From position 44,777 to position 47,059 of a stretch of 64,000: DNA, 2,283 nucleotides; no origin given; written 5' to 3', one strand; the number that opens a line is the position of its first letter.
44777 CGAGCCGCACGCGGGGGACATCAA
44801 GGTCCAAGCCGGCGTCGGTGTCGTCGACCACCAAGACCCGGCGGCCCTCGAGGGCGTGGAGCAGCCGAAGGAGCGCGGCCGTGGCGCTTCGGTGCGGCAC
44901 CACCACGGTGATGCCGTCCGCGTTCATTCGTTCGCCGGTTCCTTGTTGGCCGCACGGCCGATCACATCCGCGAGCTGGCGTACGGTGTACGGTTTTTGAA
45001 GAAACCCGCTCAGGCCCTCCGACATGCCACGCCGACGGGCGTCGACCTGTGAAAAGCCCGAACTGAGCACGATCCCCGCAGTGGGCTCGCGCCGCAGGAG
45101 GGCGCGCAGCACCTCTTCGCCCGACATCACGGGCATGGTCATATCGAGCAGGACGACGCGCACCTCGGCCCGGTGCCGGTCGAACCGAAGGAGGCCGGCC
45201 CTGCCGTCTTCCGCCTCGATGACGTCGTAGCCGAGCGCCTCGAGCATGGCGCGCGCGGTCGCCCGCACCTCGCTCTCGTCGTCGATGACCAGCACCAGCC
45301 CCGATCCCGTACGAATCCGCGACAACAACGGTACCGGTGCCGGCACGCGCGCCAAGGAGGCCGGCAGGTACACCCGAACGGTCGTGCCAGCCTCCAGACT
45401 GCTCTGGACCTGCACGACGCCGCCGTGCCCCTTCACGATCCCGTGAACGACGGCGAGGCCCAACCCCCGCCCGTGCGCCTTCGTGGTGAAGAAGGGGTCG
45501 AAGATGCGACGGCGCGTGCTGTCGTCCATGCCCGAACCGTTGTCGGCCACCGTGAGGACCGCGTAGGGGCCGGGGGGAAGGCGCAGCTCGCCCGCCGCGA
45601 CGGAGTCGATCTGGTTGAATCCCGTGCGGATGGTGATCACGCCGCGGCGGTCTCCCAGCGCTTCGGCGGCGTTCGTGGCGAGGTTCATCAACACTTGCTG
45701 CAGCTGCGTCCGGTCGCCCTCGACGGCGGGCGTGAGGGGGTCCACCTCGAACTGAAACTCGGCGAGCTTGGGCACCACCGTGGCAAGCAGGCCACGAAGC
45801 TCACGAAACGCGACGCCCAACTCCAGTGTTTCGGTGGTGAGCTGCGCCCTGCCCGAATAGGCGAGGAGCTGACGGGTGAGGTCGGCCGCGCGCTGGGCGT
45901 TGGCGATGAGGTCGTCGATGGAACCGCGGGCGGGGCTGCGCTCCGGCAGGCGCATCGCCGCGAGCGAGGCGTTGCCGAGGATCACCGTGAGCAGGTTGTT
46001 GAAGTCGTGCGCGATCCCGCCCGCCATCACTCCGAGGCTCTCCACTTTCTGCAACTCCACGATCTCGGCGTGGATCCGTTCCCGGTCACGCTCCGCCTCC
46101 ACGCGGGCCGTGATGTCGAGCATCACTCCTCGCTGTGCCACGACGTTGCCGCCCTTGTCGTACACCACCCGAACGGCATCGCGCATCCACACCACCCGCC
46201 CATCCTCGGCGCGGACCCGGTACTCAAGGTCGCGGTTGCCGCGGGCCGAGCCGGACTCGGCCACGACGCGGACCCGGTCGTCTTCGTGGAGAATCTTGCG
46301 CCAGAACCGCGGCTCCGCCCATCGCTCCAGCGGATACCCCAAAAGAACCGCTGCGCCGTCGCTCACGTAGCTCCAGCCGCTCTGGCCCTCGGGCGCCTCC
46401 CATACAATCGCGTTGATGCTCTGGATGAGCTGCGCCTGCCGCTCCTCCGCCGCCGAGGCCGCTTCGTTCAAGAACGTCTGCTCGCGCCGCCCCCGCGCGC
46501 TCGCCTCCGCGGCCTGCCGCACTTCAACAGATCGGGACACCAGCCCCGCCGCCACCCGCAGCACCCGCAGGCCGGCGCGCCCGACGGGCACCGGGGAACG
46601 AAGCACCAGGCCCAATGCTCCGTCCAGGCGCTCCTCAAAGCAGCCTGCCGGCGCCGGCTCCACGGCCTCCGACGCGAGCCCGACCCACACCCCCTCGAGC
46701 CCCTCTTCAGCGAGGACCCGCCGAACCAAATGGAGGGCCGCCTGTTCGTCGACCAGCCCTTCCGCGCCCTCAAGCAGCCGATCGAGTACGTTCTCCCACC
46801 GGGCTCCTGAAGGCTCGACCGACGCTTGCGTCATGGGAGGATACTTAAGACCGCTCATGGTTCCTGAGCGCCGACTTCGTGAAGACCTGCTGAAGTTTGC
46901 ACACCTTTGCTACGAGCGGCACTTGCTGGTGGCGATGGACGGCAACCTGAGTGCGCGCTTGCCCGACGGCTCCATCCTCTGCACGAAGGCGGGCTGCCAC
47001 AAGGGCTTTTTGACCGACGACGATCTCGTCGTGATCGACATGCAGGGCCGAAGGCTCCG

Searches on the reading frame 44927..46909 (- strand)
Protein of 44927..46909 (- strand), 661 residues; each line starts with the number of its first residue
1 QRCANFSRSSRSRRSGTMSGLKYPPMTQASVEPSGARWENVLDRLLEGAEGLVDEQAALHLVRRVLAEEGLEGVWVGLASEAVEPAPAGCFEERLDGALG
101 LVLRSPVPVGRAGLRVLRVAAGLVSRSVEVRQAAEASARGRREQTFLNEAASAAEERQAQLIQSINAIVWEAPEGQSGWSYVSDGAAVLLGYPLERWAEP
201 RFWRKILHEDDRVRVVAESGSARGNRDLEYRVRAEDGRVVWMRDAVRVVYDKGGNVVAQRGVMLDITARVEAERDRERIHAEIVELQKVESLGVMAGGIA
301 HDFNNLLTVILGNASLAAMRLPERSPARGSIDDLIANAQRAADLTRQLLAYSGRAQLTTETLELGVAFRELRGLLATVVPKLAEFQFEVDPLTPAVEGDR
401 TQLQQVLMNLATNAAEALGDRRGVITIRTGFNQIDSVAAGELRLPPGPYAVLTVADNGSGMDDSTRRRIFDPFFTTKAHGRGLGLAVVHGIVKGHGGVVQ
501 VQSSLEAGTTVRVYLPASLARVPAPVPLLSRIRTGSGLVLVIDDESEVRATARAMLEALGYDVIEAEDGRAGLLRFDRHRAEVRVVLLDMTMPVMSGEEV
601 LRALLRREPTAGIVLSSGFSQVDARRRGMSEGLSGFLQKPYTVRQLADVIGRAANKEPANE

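Call 52: search_protein_families(library=pfam, proteins=[window:44927-46909:-], max_evalue=0.00001)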
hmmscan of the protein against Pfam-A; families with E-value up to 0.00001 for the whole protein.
window:44927-46909:- (661 aa): 4 families
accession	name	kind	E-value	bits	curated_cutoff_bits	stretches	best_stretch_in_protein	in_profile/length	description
PF02518.31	HATPase_c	-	3.8e-22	79.3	26.4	1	398-517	1-109/111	Histidine kinase-, DNA gyrase B-, and HSP90-like ATPase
PF00072.30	Response_reg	-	6.6e-20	71.8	30.2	1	539-649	1-109/111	Response regulator receiver domain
PF08447.18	PAS_3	-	7.3e-12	45.8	25.6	1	181-262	3-88/89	PAS fold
PF00512.31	HisKA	-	1.9e-06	28.3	26.9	1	295-352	5-61/66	His Kinase A (phospho-acceptor) domain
